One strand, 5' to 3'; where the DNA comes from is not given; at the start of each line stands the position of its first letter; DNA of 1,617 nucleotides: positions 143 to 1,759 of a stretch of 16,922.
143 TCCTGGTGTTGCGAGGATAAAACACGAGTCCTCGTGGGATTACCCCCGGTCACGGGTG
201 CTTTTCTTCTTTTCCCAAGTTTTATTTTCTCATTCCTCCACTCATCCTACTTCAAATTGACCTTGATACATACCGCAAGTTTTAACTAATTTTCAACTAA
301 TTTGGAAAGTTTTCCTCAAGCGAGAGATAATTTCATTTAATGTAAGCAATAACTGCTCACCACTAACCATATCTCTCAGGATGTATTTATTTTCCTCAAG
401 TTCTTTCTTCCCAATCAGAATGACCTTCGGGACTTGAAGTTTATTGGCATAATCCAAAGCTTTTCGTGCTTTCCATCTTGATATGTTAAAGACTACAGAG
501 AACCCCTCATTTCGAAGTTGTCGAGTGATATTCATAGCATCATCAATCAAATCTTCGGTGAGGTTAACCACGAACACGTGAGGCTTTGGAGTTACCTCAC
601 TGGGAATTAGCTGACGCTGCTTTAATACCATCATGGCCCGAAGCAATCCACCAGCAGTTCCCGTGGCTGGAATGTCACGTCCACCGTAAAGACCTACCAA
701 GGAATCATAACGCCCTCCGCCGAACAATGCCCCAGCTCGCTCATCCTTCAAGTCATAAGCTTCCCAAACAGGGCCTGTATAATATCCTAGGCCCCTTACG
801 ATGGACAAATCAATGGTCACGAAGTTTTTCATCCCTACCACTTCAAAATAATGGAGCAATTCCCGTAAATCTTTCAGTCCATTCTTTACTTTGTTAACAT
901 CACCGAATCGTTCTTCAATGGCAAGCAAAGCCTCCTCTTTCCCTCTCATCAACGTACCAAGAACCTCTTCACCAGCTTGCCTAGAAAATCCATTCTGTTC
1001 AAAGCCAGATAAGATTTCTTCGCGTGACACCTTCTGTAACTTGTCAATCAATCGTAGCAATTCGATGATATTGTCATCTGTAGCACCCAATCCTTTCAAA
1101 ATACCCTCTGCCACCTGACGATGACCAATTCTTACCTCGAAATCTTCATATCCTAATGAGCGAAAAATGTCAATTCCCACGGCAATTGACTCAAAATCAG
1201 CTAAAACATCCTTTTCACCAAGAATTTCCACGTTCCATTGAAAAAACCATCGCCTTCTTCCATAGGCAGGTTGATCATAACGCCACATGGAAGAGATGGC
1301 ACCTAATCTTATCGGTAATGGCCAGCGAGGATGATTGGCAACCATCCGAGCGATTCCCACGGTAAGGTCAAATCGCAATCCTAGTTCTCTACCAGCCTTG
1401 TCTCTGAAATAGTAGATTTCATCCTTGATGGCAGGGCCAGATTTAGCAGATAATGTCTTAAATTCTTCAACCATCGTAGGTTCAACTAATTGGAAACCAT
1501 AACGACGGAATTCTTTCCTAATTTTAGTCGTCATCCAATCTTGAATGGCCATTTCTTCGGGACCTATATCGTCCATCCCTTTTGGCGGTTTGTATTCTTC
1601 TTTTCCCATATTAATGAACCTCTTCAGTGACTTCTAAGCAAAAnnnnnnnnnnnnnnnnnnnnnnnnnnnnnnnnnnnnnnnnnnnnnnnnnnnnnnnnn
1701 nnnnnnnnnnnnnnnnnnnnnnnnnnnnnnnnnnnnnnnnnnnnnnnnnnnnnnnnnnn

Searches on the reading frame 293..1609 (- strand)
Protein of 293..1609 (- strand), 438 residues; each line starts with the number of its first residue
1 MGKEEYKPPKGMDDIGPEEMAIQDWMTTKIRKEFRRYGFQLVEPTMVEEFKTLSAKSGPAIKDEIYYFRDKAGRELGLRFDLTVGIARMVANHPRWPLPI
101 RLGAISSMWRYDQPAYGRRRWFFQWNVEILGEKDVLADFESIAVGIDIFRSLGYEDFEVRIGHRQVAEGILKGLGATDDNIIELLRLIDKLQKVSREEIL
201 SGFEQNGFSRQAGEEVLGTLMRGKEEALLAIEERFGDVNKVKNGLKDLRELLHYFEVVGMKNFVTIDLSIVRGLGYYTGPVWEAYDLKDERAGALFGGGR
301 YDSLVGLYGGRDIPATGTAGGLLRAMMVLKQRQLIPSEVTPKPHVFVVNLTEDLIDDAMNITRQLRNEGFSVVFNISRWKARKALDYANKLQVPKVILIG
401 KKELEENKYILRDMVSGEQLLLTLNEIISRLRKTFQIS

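Call 6: search_protein_families(library=pfam, proteins=[window:293-1609:-], max_evalue=0.01)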
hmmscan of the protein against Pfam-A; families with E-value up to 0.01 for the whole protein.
window:293-1609:- (438 aa): 4 families
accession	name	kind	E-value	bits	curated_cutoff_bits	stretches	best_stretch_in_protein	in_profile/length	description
PF13393.11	tRNA-synt_His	-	1.4e-55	189.2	25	1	11-319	1-302/308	Histidyl-tRNA synthetase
PF03129.25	HGTP_anticodon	-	1.2e-14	54.6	21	1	344-433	1-93/94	Anticodon binding domain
PF00587.30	tRNA-synt_2b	-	0.00024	21.7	29.3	1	66-160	1-102/179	tRNA synthetase class II core domain (G, H, P, S and T)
PF01409.25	tRNA-synt_2d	-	0.0035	17.3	19.8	1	24-160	20-161/246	tRNA synthetases class II core domain (F)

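Call 7: search_protein_families(library=ncbifam, proteins=[window:293-1609:-], max_evalue=0.01)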
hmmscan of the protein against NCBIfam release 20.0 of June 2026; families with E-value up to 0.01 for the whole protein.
window:293-1609:- (438 aa): 26 families (the best 25 are shown)
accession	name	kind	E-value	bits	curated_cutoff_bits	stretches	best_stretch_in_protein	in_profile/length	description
TIGR00442.1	hisS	equivalog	8.9e-98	327.9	286.75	1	8-422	2-404/406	histidine--tRNA ligase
NF009085.0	PRK12420.1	equivalog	2.2e-67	228.2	540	1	5-427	3-422/426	histidine--tRNA ligase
TIGR00443.1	hisZ_biosyn_reg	equivalog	9.1e-62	208.9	271.65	1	14-330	2-313/314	ATP phosphoribosyltransferase regulatory subunit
NF008942.0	PRK12292.2-5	equivalog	1.5e-54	185.2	643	1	7-426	10-422/434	ATP phosphoribosyltransferase regulatory subunit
NF008941.0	PRK12292.2-4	equivalog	5.9e-45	153.9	447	1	7-378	8-367/393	ATP phosphoribosyltransferase regulatory subunit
NF008940.0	PRK12292.2-3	equivalog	1.3e-43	149.4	450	1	6-403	3-395/404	ATP phosphoribosyltransferase regulatory subunit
NF008936.0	PRK12292.1-3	equivalog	1.5e-43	149.2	492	1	9-404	8-396/406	ATP phosphoribosyltransferase regulatory subunit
NF008935.0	PRK12292.1-1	equivalog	1.1e-31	110.1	350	1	6-377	4-355/382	ATP phosphoribosyltransferase regulatory subunit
NF009086.0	PRK12421.1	equivalog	3.1e-31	108.7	318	1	9-388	10-374/389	ATP phosphoribosyltransferase regulatory subunit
NF008938.0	PRK12292.1-6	equivalog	1.6e-27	96.5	833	1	6-403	6-394/420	ATP phosphoribosyltransferase regulatory subunit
NF008953.0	PRK12295.1-6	equivalog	2.2e-26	92.7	384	2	22-230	11-216/384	ATP phosphoribosyltransferase regulatory subunit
NF008945.0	PRK12292.3-3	equivalog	4.9e-22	78.5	409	1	9-393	3-352/368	ATP phosphoribosyltransferase regulatory subunit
NF008937.0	PRK12292.1-4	equivalog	1.3e-20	73.6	693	1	9-384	10-372/395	ATP phosphoribosyltransferase regulatory subunit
NF008943.0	PRK12292.3-1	equivalog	8.8e-17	61.3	690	1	9-338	27-337/403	ATP phosphoribosyltransferase regulatory subunit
NF008939.0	PRK12292.2-1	equivalog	5.4e-16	58.3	335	1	8-379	5-369/391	ATP phosphoribosyltransferase regulatory subunit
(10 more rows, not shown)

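Call 85: list_cluster_members(proteins=[window:293-1609:-, window:15507-16865:-, window:14020-14571:-, window:8509-9726:-, window:7352-8068:+, window:10916-12928:+, P0003, P0005, P0006, P0007])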
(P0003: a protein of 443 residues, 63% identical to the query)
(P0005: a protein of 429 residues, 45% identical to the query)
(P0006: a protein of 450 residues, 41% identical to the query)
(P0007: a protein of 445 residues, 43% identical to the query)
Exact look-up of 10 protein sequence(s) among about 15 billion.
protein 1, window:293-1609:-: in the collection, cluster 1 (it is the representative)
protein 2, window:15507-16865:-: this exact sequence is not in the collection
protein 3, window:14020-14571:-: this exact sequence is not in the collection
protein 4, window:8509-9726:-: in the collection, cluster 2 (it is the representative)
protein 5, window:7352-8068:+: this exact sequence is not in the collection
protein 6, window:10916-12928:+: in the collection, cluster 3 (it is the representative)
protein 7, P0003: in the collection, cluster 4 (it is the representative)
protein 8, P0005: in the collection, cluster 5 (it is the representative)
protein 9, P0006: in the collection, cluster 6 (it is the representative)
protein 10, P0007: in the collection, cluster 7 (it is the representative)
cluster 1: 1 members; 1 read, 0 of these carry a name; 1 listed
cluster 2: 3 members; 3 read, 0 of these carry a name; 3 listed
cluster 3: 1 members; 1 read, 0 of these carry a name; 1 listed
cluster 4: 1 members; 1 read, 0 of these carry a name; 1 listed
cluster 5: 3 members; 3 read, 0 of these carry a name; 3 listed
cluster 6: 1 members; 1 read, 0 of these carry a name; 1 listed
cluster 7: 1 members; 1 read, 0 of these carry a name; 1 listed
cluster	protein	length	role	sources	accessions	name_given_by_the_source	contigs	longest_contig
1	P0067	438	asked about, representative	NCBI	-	-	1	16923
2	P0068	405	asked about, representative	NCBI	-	-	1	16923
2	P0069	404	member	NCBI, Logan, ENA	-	-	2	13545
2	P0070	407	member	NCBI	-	-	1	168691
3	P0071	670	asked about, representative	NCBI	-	-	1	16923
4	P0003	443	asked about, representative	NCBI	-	-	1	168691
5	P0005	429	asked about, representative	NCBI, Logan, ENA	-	-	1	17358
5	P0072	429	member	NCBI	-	-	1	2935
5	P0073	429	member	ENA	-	-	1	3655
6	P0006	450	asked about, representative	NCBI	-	-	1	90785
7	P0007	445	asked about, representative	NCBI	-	-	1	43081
